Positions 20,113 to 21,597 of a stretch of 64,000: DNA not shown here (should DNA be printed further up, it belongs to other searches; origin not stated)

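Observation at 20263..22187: Zinc-ribbon/helical-repeat protein translationally coupled to a YcgR-like PilZ flagellar brake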

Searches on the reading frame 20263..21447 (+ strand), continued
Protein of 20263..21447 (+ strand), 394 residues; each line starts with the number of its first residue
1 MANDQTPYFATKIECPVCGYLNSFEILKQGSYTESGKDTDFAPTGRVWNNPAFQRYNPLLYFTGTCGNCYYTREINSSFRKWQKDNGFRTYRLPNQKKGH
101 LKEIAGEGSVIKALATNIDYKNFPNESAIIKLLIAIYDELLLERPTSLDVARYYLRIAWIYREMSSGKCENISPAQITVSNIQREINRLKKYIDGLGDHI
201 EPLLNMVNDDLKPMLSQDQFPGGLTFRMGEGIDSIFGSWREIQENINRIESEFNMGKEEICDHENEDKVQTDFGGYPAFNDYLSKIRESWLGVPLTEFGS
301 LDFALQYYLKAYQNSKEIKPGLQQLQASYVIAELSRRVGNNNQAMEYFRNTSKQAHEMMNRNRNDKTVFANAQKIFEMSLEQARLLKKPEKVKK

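Call 84: search_protein_families(library=pfam, proteins=[L137:464-1345:+, L137:1442-2587:+, L137:2588-3997:+, L137:4010-4675:+, L137:7231-7728:+, L137:7725-8201:+, L120:69-1586:+, L120:1792-2541:+, L120:2893-4368:+, L120:12020-12511:+], max_evalue=0.001)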
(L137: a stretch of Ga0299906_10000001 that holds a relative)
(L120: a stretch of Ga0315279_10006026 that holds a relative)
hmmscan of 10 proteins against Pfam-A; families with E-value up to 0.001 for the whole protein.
L137:464-1345:+ (293 aa): 3 families
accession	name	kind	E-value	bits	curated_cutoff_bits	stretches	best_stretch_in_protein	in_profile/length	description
PF00702.32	Hydrolase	-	4e-20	73.4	26.4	1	55-257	2-191/191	haloacid dehalogenase-like hydrolase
PF13419.12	HAD_2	-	1.1e-14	55.4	23.8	1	125-262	41-177/178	Haloacid dehalogenase-like hydrolase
PF13242.12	Hydrolase_like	-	2.7e-11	43.7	22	1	217-265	2-50/75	HAD-hyrolase-like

L137:1442-2587:+ (381 aa): 2 families
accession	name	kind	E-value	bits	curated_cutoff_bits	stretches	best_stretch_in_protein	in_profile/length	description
PF05343.19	Peptidase_M42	-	2.3e-90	303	23.2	1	44-337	1-292/292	M42 glutamyl aminopeptidase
PF01546.33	Peptidase_M20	-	0.00077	19.9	24.6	0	191-343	47-205/206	Peptidase family M20/M25/M40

L137:2588-3997:+ (469 aa): 6 families
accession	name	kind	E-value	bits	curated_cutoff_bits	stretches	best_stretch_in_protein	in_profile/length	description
PF01406.26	tRNA-synt_1e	-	9.5e-106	354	27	1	16-315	2-297/301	tRNA synthetases class I (C) catalytic domain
PF23493.1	CysS_C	-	4.4e-07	30.3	23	1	423-465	8-50/51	Cysteinyl-tRNA ligase anticodon binding domain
PF09334.17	tRNA-synt_1g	-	8.7e-07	28.5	20.1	0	35-138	12-116/391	tRNA synthetases class I (M)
PF01921.24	tRNA-synt_1f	-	1.5e-05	24.5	27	0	239-315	253-326/360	tRNA synthetases class I (K)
PF09190.17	DALR_2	-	2.1e-05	25.4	22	1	355-407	2-53/57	DALR domain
PF00133.28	tRNA-synt_1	-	0.00018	20.9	22.7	1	225-309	329-413/414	tRNA synthetases class I (I, L, M and V)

L137:4010-4675:+ (221 aa): 0 families

L137:7231-7728:+ (165 aa): 1 family
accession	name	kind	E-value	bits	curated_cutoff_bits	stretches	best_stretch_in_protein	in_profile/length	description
PF07238.19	PilZ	-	4.8e-08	33.7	22.5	1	22-124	1-91/102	PilZ domain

L137:7725-8201:+ (158 aa): 0 families

L120:69-1586:+ (505 aa): 5 families
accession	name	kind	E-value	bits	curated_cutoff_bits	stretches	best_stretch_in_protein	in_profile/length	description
PF13768.12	VWA_3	-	3.2e-20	73.2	27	1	57-208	2-149/155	von Willebrand factor type A domain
PF00092.34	VWA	-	5.6e-19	69.4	23.8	1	58-218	2-164/174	von Willebrand factor type A domain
PF13519.12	VWA_2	-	1.5e-14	55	27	1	58-161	1-106/107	von Willebrand factor type A domain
PF05762.20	VWA_CoxE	-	1.9e-05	24.7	26.4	1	56-165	57-163/222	VWA domain containing CoxE-like protein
PF25106.1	VWA_4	-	0.00022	21.2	27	1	58-163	2-106/169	von Willebrand factor A domain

L120:1792-2541:+ (249 aa): 7 families
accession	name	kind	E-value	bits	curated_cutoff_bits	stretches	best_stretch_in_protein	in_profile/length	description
PF01135.25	PCMT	-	1.3e-65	221.6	20.3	1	44-245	2-208/210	Protein-L-isoaspartate(D-aspartate) O-methyltransferase (PCMT)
PF00398.26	RrnaAD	-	3e-08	33.5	24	1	113-202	28-119/263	Ribosomal RNA adenine dimethylase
PF13649.12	Methyltransf_25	-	2e-07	32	27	1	119-198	1-81/97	Methyltransferase domain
PF13847.12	Methyltransf_31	-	3.1e-07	30.6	27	1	114-197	2-90/145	Methyltransferase domain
PF08241.18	Methyltransf_11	-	2.3e-06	28.6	21.2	1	120-197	1-76/95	Methyltransferase domain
PF13489.12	Methyltransf_23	-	3.3e-06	27.4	27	1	105-198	11-98/164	Methyltransferase domain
PF02353.26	CMAS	-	0.00018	21.4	27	1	104-195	51-141/273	Mycolic acid cyclopropane synthetase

L120:2893-4368:+ (491 aa): 2 families
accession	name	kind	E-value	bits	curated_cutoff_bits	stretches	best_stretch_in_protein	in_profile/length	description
PF04055.27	Radical_SAM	-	3e-23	83.2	29.5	1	121-262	1-149/166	Radical SAM superfamily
PF13353.11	Fer4_12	-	8.5e-08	33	22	1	126-220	14-109/137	4Fe-4S single cluster domain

L120:12020-12511:+ (163 aa): 1 family
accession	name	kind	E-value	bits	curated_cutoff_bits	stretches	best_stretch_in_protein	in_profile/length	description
PF05130.17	FlgN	-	2e-21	77.4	30.5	1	1-139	1-132/147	FlgN protein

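Call 95: search_protein_families(library=pfam, proteins=[L154:71-904:+, L154:904-2310:+, L154:3224-4801:-, L154:7721-8212:+, L154:8284-9120:+, L154:9930-10292:+, L154:10454-11038:+, L133:1531-2805:+, L133:4305-5975:+, L133:11377-12666:+], max_evalue=0.001)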
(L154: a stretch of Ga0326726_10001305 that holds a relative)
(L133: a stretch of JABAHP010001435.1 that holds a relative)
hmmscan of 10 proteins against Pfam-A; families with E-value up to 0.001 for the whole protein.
L154:71-904:+ (277 aa): 2 families
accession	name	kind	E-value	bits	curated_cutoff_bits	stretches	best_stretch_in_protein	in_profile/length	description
PF05343.19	Peptidase_M42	-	2.7e-69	233.9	23.2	1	1-245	50-292/292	M42 glutamyl aminopeptidase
PF01546.33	Peptidase_M20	-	1.7e-05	25.3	24.6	1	97-251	45-205/206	Peptidase family M20/M25/M40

L154:904-2310:+ (468 aa): 4 families
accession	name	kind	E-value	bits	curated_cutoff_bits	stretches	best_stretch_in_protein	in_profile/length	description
PF01406.26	tRNA-synt_1e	-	6.9e-109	364.3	27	1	17-317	3-299/301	tRNA synthetases class I (C) catalytic domain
PF23493.1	CysS_C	-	7.9e-07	29.5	23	1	420-464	6-50/51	Cysteinyl-tRNA ligase anticodon binding domain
PF09190.17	DALR_2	-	2.6e-06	28.3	22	1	354-410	1-53/57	DALR domain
PF09334.17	tRNA-synt_1g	-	3.4e-06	26.5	20.1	0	236-309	293-366/391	tRNA synthetases class I (M)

L154:3224-4801:- (525 aa): 2 families
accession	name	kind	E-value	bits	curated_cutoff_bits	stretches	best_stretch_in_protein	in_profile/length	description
PF00171.27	Aldedh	-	8.8e-142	473.3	23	1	69-518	7-459/461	Aldehyde dehydrogenase family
PF05893.19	LuxC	-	4.7e-06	26.2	21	1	184-360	79-259/401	Acyl-CoA reductase (LuxC)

L154:7721-8212:+ (163 aa): 0 families

L154:8284-9120:+ (278 aa): 1 family
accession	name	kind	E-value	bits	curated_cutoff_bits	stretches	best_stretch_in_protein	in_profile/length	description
PF02119.21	FlgI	-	6.3e-28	98.1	25.3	1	48-250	14-227/343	Flagellar P-ring protein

L154:9930-10292:+ (121 aa): 1 family
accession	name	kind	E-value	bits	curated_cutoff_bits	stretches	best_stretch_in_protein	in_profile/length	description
PF02623.20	FliW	-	2.1e-33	115.1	25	1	1-119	1-121/122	FliW protein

L154:10454-11038:+ (194 aa): 1 family
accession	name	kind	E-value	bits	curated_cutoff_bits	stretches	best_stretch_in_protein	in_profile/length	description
PF05130.17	FlgN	-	5.3e-05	24.1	30.5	1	70-176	5-121/147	FlgN protein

L133:1531-2805:+ (424 aa): 2 families
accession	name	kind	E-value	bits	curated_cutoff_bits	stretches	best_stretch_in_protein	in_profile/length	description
PF04055.27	Radical_SAM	-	2.3e-25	90.1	29.5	1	139-308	1-166/166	Radical SAM superfamily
PF00919.26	UPF0004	-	1.3e-22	80.1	27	1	3-97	1-97/98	Uncharacterized protein family UPF0004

L133:4305-5975:+ (556 aa): 1 family
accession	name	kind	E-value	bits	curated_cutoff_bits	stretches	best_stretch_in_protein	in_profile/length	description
PF00872.24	Transposase_mut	-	3e-18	66.3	21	1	187-405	118-336/379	Transposase, Mutator family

L133:11377-12666:+ (429 aa): 3 families
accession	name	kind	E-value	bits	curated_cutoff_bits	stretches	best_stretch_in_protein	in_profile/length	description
PF19238.5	Radical_SAM_2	-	1.5e-62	210.2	26.7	1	74-212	10-151/151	Radical SAM-like domain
PF04459.17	DUF512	-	1.4e-56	191.4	25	1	215-411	1-198/202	Protein of unknown function (DUF512)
PF04055.27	Radical_SAM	-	1.1e-05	26.1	29.5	0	123-191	90-156/166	Radical SAM superfamily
